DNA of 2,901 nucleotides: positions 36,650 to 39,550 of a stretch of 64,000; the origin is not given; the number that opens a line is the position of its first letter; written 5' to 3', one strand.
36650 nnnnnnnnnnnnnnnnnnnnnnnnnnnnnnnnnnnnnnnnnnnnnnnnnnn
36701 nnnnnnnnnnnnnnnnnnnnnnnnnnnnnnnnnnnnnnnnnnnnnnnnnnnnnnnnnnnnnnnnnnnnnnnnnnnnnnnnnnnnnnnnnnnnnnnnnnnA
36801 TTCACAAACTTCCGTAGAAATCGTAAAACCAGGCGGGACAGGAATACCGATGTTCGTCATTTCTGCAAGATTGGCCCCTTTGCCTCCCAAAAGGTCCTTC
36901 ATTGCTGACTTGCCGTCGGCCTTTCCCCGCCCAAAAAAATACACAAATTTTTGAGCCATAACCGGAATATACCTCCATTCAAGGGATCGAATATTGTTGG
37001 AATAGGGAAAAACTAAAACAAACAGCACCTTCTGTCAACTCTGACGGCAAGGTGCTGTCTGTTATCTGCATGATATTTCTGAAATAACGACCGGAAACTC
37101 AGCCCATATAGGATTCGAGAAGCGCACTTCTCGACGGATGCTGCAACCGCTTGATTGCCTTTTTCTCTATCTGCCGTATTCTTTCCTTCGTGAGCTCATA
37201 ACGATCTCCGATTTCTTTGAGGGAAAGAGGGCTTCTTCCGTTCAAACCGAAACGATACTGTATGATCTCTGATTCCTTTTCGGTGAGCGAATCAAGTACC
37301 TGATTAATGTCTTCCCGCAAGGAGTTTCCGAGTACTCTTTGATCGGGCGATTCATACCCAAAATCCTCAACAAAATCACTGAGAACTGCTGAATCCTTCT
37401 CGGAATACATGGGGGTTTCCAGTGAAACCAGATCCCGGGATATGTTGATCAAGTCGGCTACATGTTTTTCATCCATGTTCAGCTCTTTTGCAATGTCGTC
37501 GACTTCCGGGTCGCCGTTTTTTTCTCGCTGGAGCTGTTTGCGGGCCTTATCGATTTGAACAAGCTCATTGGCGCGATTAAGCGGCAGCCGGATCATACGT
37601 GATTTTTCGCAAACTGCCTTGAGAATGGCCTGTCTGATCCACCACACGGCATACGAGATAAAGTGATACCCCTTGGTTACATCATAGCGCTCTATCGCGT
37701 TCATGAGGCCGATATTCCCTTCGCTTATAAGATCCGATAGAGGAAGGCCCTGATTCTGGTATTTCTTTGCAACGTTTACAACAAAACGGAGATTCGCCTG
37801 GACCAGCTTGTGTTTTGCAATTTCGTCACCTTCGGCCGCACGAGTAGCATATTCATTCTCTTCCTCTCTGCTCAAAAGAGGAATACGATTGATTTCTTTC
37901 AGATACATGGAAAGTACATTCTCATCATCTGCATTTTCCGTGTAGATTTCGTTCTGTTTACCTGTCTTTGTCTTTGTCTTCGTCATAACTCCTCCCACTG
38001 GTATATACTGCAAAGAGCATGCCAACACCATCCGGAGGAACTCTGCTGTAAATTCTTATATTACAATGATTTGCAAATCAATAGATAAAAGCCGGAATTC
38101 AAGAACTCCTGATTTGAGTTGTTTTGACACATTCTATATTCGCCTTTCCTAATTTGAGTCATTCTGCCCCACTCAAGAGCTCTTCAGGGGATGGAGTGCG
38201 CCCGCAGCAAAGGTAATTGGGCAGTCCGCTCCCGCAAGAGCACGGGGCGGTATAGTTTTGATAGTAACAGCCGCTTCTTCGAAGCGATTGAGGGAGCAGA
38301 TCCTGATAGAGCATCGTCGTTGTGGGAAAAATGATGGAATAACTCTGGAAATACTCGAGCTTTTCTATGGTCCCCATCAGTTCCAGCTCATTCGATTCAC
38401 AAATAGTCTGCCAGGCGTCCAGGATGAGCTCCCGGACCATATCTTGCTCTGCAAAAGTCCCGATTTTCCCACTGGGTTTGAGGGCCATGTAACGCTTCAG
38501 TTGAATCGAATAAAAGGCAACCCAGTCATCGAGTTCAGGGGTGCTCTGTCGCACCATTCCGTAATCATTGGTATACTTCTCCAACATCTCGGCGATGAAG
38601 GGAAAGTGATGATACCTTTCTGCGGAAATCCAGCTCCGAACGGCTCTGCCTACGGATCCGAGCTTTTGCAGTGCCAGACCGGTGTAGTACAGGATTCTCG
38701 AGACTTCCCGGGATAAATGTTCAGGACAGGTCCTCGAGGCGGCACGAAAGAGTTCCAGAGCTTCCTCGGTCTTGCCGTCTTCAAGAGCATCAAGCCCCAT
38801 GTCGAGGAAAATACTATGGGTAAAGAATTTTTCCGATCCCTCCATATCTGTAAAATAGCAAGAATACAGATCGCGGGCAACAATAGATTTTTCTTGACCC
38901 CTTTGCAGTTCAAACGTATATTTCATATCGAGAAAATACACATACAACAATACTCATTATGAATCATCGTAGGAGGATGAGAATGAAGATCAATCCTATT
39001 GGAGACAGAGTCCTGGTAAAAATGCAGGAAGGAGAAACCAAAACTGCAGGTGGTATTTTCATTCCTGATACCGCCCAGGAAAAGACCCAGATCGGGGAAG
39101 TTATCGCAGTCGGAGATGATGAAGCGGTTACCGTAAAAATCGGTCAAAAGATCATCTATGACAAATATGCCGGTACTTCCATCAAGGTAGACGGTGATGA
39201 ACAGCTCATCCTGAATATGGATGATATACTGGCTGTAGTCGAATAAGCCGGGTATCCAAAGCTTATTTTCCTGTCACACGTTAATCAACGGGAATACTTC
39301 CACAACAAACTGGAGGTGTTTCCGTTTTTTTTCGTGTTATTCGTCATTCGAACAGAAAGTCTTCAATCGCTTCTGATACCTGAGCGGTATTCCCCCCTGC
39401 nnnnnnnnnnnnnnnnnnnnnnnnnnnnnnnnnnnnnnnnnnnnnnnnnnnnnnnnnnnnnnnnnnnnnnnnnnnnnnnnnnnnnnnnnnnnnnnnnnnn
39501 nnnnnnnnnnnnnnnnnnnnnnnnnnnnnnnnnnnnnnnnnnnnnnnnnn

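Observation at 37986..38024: Near-consensus sigma-54 (-24/-12) promoter directly upstream of an RpoS-like sigma factor gene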

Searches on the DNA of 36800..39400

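Call 88: search_rna_families(source=window, start=36800, end=39400, threshold=evalue, max_evalue=1)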
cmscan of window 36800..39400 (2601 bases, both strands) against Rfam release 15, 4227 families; matches with E-value up to 1: 1.
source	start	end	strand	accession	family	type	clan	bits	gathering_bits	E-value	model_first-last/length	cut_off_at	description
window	39208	39328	+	RF02048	STnc30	Gene; sRNA;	-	23.5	120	0.76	1-132/132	no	Salmonella enterica conserved region STnc30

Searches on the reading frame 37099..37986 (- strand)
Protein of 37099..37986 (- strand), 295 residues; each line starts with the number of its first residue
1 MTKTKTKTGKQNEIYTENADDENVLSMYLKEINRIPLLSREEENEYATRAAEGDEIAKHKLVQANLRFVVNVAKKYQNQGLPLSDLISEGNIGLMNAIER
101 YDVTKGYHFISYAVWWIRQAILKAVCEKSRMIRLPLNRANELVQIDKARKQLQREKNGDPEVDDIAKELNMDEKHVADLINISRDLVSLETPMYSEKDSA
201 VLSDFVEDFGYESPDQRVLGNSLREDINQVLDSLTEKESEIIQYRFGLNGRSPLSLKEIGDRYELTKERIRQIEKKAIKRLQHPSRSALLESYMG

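Call 8: search_protein_families(library=ncbifam, proteins=[window:37099-37986:-])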
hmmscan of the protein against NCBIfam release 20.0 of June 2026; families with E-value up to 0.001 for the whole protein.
window:37099-37986:- (295 aa): 56 families (the best 25 are shown)
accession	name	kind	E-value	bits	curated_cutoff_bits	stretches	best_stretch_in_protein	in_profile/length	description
NF004208.0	PRK05658.1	equivalog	2.3e-87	294.5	555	1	56-294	392-629/631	RNA polymerase sigma factor RpoD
NF006666.0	PRK09210.1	equivalog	4.6e-85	286.1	572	1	14-294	90-369/370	RNA polymerase sigma factor RpoD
NF041931.2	MzaA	equivalog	5.2e-80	270.2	800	1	55-294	474-714/726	MZA anti-phage system associated sigma-70 family RNA polymerase sigma factor MzaA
TIGR02393.1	RpoD_Cterm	equivalog_domain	8.4e-79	264.5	354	1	57-294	1-237/238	RNA polymerase sigma factor RpoD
TIGR02997.1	Sig70-cyanoRpoD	subfamily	1.4e-78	264.2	384.5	1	55-281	73-297/298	RNA polymerase sigma factor, RpoD/SigA family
TIGR02394.1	rpoS_proteo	equivalog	4.3e-78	262.7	378.7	1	18-283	8-272/285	RNA polymerase sigma factor RpoS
NF005785.0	PRK07598.1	equivalog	5.2e-75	252.8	554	1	56-294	175-411/415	RNA polymerase sigma factor SigC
NF005643.0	PRK07406.1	equivalog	1.3e-74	251.7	500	1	54-294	158-396/397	RNA polymerase sigma factor RpoD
NF004207.0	PRK05657.1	equivalog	1.7e-74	251.1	394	1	18-283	51-315/329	RNA polymerase sigma factor RpoS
NF005920.0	PRK07921.1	subfamily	6.3e-70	235.8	464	1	38-293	73-326/328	RNA polymerase sigma factor SigB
NF004561.0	PRK05901.1-3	equivalog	1.3e-69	235.7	582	1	38-294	282-536/537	RNA polymerase sigma factor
NF005642.0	PRK07405.1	subfamily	3.8e-68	230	524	1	50-283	76-307/318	RNA polymerase sigma factor SigD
NF004562.0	PRK05901.1-4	equivalog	1.2e-63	215.5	779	1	55-293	315-552/571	RNA polymerase sigma factor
NF004560.0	PRK05901.1-1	equivalog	2.1e-63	215.2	711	1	55-294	277-515/516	RNA polymerase sigma factor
NF004615.0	PRK05949.1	subfamily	2.4e-63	214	530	1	51-283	86-316/327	RNA polymerase sigma factor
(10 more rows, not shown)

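Call 9: search_protein_families(library=pfam, proteins=[window:37099-37986:-])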
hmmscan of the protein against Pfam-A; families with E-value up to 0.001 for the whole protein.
window:37099-37986:- (295 aa): 4 families
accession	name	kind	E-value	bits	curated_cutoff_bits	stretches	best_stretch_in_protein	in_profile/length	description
PF04542.20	Sigma70_r2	-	9.2e-19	67.5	24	1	61-125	1-65/71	Sigma-70 region 2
PF04545.22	Sigma70_r4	-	1.4e-16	60.2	24.1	1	230-283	1-50/50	Sigma-70, region 4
PF04539.22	Sigma70_r3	-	4.4e-13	49.6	25.3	1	141-216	2-76/78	Sigma-70 region 3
PF00140.25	Sigma70_r1_2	-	4.7e-13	49.3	22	1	25-55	3-33/34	Sigma-70 factor, region 1.2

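Call 10: find_homologous_proteins(query=window:37099-37986:-)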
Query window:37099-37986:- (295 aa): 8000 proteins with E <= 0.001 among 8000 candidates; the best 120 are listed.
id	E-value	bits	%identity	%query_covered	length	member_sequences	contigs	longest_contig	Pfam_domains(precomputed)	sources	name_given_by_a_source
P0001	8.3e-187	637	100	100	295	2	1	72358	PF04545.23,PF00140.26,PF04542.21,PF04539.23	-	-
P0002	2.6e-141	488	76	100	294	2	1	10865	PF04545.23,PF00140.26,PF04542.21,PF04539.23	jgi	jgi:RNA polymerase primary sigma factor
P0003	1.3e-140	486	77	100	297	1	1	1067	PF04545.23,PF00140.26,PF04542.21,PF04539.23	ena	-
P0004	1.3e-140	486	79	95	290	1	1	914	PF04545.23,PF00140.26,PF04542.21,PF04539.23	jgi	-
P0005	1.5e-140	486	77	99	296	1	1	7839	PF04545.23,PF00140.26,PF04542.21,PF04539.23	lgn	-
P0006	2.6e-140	485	80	94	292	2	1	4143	PF04545.23,PF00140.26,PF04542.21,PF04539.23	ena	-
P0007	4.3e-140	484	79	94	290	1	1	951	PF04545.23,PF00140.26,PF04542.21,PF04539.23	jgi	jgi:RNA polymerase primary sigma factor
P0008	8.6e-140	483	77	95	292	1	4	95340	PF04545.23,PF00140.26,PF04542.21,PF04539.23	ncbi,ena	-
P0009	1.2e-139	483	80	94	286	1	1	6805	PF04545.23,PF00140.26,PF04542.21,PF04539.23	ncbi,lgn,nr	ncbi:MAG: RNA polymerase sigma factor RpoD/SigA [Spirochaetales bacterium]|nr:RNA polymerase sigma f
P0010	1.3e-139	482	80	94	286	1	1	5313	PF04545.23,PF00140.26,PF04542.21,PF04539.23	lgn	-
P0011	1.5e-139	482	79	94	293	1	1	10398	PF04545.23,PF00140.26,PF04542.21,PF04539.23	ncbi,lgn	-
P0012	1.9e-139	482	76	100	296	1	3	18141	PF04545.23,PF00140.26,PF04542.21,PF04539.23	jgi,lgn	jgi:RNA polymerase primary sigma factor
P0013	2.2e-139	482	76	98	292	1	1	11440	PF04545.23,PF00140.26,PF04542.21,PF04539.23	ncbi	ncbi:MAG: sigma-70 family RNA polymerase sigma factor [Spirochaetota bacterium]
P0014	2.8e-139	481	79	94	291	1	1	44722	PF04545.23,PF00140.26,PF04542.21,PF04539.23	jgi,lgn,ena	-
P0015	3.5e-139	481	76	98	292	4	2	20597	PF04545.23,PF00140.26,PF04542.21,PF04539.23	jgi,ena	-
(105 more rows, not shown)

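Call 11: find_related_loci(query=window:37099-37986:-, collection=genome_contigs, flank=10000)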
Query window:37099-37986:- (295 aa) in genome_contigs; peptide patterns used: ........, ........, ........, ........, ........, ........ (x = any residue, [..] = any of these).
600 stretches matched a pattern (row limit reached: there are more); 599 encode a relative of the query (tblastn E <= 1e-3); the best 80 are kept; 80 distinct loci.
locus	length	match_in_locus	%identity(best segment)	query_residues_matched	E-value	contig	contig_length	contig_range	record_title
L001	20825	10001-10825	76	20-294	8e-142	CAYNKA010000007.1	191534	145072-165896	MAG TPA_asm: uncultured Spirochaetaceae bacterium isolate binchicken_co20_228 genome assembly, contig: NODE_146_length_1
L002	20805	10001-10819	75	22-294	8e-138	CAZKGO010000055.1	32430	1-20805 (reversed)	MAG TPA_asm: uncultured Spirochaetales bacterium isolate binchicken_co27_447 genome assembly, contig: NODE_2366_length_3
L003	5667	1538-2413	70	4-295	1e-137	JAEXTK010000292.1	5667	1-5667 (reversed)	MAG: Spirochaetes bacterium isolate OH_HBrB_349 k127_1153516, whole genome shotgun sequence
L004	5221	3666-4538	68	5-295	5e-134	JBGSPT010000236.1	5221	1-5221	MAG: Treponematales bacterium isolate JTS-AC310 k141_4491979, whole genome shotgun sequence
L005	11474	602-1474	69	5-295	4e-133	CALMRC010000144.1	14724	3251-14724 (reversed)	MAG TPA_asm: uncultured Spirochaetes bacterium isolate SRR6284162_bin.1_CONCOCT_v1.1_MAG genome assembly, contig: ERZ795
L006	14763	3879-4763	66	1-295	8e-131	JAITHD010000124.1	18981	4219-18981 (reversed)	MAG: Treponema sp. isolate Pc512_bin5 k119_213433, whole genome shotgun sequence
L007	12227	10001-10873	66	1-295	2e-130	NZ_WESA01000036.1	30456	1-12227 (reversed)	Rectinema subterraneum strain SURF-ANA1 NODE_36_30456_9802277733, whole genome shotgun sequence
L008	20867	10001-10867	69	3-295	4e-129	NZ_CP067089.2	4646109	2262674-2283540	Breznakiella homolactica strain RmG30 chromosome, complete genome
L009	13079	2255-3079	69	21-295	3e-127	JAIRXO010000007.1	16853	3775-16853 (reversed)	MAG: Spirochaetaceae bacterium isolate Gsp477_bin169 k119_848862, whole genome shotgun sequence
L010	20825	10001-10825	67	21-295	9e-125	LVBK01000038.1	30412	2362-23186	MAG: Spirochaetales bacterium Spiro_09 Spiro_09_contig_4121, whole genome shotgun sequence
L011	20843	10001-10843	62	15-295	1e-112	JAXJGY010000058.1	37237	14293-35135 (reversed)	MAG: Treponema sp. isolate DOME_MAG_1265 1265_C0121_k141_651609, whole genome shotgun sequence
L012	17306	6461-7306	58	13-295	1e-105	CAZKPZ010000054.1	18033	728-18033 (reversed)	MAG TPA_asm: uncultured Treponema sp. isolate binchicken_co353_8 genome assembly, contig: NODE_6304_length_18033_cov_4.6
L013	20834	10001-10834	55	19-295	2e-96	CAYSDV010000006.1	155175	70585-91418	MAG TPA_asm: uncultured Treponema sp. isolate binchicken_co370_268 genome assembly, contig: NODE_126_length_155175_cov_1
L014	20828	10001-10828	53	21-295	2e-95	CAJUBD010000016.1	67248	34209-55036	MAG TPA_asm: uncultured Treponema sp. isolate MGBC126140 genome assembly, contig: MGBC126140.16, whole genome shotgun se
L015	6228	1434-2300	53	5-295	1e-93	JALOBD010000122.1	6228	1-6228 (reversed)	MAG: Sphaerochaeta sp. isolate SO_2017_LW2 bin 77 scaffold_26809_c1_LW138R_2017, whole genome shotgun sequence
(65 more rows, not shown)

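Call 40: find_encoding_contigs(protein=window:37099-37986:-, flank=2000, max_places=3)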
Protein window:37099-37986:- (295 aa): no gene with exactly this product is on record in the collection.

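Call 74: search_protein_families(library=ncbifam, proteins=[L008:9989-10870:+], max_evalue=1e-30)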
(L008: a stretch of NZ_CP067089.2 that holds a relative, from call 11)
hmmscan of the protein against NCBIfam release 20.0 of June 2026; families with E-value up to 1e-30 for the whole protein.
L008:9989-10870:+ (293 aa): 23 families
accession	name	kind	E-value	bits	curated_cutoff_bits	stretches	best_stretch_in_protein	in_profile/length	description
NF004208.0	PRK05658.1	equivalog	8.6e-87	292.6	555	1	52-292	390-629/631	RNA polymerase sigma factor RpoD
NF006666.0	PRK09210.1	equivalog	1.3e-84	284.7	572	1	23-292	101-369/370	RNA polymerase sigma factor RpoD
NF041931.2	MzaA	equivalog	1.5e-79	268.7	800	1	45-292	467-714/726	MZA anti-phage system associated sigma-70 family RNA polymerase sigma factor MzaA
TIGR02393.1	RpoD_Cterm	equivalog_domain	5.4e-79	265.1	354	1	55-292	1-237/238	RNA polymerase sigma factor RpoD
TIGR02997.1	Sig70-cyanoRpoD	subfamily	5.3e-78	262.3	384.5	1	52-279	72-297/298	RNA polymerase sigma factor, RpoD/SigA family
TIGR02394.1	rpoS_proteo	equivalog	1.2e-76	257.9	378.7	1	17-282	9-273/285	RNA polymerase sigma factor RpoS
NF005785.0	PRK07598.1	equivalog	2.5e-73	247.3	554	1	51-291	172-410/415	RNA polymerase sigma factor SigC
NF004207.0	PRK05657.1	equivalog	3.7e-73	246.7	394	1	17-285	52-319/329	RNA polymerase sigma factor RpoS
NF005643.0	PRK07406.1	equivalog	4.8e-73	246.5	500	1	52-292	158-396/397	RNA polymerase sigma factor RpoD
NF005920.0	PRK07921.1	subfamily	1e-72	244.9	464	1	36-292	73-327/328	RNA polymerase sigma factor SigB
NF004561.0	PRK05901.1-3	equivalog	4.6e-69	234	582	1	36-292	282-536/537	RNA polymerase sigma factor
NF005642.0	PRK07405.1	subfamily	7.9e-67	225.7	524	1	46-292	75-316/318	RNA polymerase sigma factor SigD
NF004615.0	PRK05949.1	subfamily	1.7e-65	221.1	530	1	42-292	80-325/327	RNA polymerase sigma factor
NF004560.0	PRK05901.1-1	equivalog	1.6e-64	218.9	711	1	50-292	274-515/516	RNA polymerase sigma factor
NF004562.0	PRK05901.1-4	equivalog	2e-64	218.1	779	1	53-291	315-552/571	RNA polymerase sigma factor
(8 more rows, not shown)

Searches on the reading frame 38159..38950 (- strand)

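Call 8: search_protein_families(library=ncbifam, proteins=[window:38159-38950:-])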
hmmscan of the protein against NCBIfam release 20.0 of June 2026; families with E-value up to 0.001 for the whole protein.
window:38159-38950:- (263 aa): 0 families

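Call 9: search_protein_families(library=pfam, proteins=[window:38159-38950:-])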
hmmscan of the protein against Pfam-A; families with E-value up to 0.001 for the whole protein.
window:38159-38950:- (263 aa): 1 family
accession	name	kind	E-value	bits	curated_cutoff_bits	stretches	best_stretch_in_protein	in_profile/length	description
PF13432.12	TPR_16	-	0.00072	20.4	32.7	0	49-110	1-56/65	Tetratricopeptide repeat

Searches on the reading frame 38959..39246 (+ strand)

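Call 85: search_protein_families(library=pfam, proteins=[window:38959-39246:+], max_evalue=0.00001)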
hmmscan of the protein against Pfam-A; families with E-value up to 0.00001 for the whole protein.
window:38959-39246:+ (95 aa): 1 family
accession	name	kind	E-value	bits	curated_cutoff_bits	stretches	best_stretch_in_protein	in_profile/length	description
PF00166.26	Cpn10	-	2.1e-28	98.7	21.1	1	10-94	1-93/93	Chaperonin 10 Kd subunit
